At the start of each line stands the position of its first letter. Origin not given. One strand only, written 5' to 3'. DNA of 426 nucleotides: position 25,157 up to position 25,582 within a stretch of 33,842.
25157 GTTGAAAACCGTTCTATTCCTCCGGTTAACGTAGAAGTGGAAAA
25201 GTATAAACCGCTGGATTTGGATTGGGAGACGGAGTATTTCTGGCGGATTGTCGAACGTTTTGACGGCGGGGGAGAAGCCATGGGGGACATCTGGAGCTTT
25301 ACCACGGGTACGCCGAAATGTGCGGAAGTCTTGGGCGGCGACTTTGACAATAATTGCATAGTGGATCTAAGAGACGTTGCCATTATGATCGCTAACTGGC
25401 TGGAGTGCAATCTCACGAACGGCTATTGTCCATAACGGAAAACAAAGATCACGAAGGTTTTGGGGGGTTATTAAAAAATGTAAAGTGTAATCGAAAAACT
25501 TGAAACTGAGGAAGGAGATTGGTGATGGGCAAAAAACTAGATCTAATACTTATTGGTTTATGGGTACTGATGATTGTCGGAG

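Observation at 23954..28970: One N-terminal domain joined at one fixed point to four different C-terminal fates (anchor and effector swapping)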

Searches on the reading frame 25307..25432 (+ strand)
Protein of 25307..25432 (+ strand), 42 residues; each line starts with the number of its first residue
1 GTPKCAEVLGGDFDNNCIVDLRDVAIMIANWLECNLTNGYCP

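Call 8: search_protein_families(library=ncbifam, proteins=[window:25307-25432:+], max_evalue=10)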
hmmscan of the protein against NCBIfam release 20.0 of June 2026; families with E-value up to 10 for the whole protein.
seq(42 aa): 0 families

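Call 9: search_protein_families(library=pfam, proteins=[window:25307-25432:+], max_evalue=10)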
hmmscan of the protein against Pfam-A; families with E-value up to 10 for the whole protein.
seq(42 aa): 0 families

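Call 39: find_homologous_proteins(query=A3, max_evalue=0.01)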
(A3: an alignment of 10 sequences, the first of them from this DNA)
Query A3 (10 sequences) (41 aa, profile of the alignment): 6 proteins with E <= 0.01 among 11 candidates.
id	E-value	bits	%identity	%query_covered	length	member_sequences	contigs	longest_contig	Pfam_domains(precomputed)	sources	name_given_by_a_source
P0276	3.2e-8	51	48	76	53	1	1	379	-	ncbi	-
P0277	9.6e-7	46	54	66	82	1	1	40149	-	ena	-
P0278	1.0e-4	40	53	41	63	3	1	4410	-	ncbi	ncbi:MAG: hypothetical protein ACYTEU_10625, partial [Planctomycetota bacterium]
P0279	1.6e-4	39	48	51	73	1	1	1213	-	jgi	-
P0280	6.9e-4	37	41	71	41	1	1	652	-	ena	-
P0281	7.9e-4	37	35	49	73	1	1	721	PF00404.25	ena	-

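Call 67: search_solved_structures(query=A3, max_evalue=10, show_alignments=2)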
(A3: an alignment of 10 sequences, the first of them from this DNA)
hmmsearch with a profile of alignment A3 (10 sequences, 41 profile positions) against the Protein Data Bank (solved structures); distinct sequences matched with E-value up to 10: 16.
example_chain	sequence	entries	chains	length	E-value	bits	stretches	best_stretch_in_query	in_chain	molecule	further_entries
5nrm_B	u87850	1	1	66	0.00018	24.5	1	9-27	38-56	DocCel5: Type I dockerin repeat domain from A. cellulolyticus family 5 endoglucanase WP_01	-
5nrk_B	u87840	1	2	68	0.00047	23.2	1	9-27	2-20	DocCel5: Type I dockerin repeat domain from A. cellulolyticus family 5 endoglucanase WP_01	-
2y3n_B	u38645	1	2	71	0.00062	22.8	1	7-28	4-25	CELLULOSOMAL FAMILY-48 PROCESSIVE GLYCOSIDE HYDROLASE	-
6kg9_A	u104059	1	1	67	0.072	16.2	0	8-26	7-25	And cellulose-binding endoglucanase family 9 CelL ortholog dockerin domain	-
2vn6_B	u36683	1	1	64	0.17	15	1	10-26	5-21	ENDOGLUCANASE A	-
6kgc_B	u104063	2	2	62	0.41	13.8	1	8-26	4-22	And cellulose-binding endoglucanase family 9 CelL ortholog dockerin domain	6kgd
6kge_D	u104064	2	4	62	0.41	13.8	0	8-26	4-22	And cellulose-binding endoglucanase family 9 CelL ortholog dockerin domain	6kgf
2ccl_B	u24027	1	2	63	0.43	13.7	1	8-26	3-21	ENDO-1,4-BETA-XYLANASE Y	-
2vn5_B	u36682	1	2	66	0.83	12.8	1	10-26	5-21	ENDOGLUCANASE A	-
4fl4_A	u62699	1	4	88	1.2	12.4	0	7-27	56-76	Glycoside hydrolase family 9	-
1ohz_B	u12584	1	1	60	1.5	12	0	10-26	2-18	ENDO-1,4-BETA-XYLANASE Y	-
5k39_B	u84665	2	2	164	1.6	12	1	6-26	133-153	Dockerin module from a protein of unknown function | Ig domain protein group 2 domain protein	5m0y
2jnk_A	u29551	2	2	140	1.8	11.7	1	7-28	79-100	Hyalurononglucosaminidase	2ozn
4dh2_B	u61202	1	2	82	1.9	11.7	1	7-26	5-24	Dockerin type 1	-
2jnx_A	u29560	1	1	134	2.3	11.4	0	6-23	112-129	Calcium binding protein 2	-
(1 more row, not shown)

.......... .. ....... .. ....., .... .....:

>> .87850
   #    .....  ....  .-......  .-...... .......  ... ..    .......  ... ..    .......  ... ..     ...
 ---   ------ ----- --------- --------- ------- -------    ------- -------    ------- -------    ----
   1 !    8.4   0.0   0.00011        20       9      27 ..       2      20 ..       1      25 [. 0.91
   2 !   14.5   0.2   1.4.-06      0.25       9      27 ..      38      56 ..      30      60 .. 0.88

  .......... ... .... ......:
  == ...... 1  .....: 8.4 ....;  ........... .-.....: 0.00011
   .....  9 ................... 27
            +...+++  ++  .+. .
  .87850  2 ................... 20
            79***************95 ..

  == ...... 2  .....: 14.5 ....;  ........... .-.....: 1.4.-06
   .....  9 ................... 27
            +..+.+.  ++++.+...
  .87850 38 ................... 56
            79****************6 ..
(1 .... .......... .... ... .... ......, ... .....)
